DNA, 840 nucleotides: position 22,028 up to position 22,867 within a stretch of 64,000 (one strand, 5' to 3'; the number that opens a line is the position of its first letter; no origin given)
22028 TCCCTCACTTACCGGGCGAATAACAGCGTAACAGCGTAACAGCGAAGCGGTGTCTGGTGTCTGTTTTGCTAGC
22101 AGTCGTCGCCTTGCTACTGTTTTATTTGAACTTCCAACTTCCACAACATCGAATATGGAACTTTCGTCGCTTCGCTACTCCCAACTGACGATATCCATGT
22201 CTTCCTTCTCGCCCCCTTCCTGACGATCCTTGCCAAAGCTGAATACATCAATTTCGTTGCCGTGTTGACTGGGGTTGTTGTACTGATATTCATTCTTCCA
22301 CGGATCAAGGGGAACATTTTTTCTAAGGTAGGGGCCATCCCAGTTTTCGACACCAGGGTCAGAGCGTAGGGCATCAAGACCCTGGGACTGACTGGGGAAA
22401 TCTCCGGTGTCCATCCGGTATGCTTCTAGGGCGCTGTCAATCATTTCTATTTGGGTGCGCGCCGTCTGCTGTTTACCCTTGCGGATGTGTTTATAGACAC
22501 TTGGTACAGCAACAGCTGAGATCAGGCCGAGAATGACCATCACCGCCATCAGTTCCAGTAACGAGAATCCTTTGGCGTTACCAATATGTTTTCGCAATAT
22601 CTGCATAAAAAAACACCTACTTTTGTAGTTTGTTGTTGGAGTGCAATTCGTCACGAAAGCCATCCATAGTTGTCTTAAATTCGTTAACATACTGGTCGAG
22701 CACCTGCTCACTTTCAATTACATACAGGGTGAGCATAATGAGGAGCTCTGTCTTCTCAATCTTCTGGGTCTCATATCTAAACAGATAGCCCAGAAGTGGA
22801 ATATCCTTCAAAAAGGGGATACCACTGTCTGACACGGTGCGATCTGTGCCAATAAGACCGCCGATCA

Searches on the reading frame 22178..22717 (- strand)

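Call 29: search_protein_families(library=pfam, proteins=[window:22178-22717:-], max_evalue=0.0001)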
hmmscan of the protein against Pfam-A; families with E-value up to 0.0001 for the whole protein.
window:22178-22717:- (180 aa): 2 families
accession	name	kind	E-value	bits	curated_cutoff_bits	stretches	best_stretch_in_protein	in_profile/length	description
PF08334.16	T2SSG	-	1.8e-37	128.1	21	1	74-179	2-108/108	Type II secretion system (T2SS), protein G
PF07963.17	N_methyl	-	2.1e-06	27.5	21.2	1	47-70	3-26/27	Prokaryotic N-terminal methylation motif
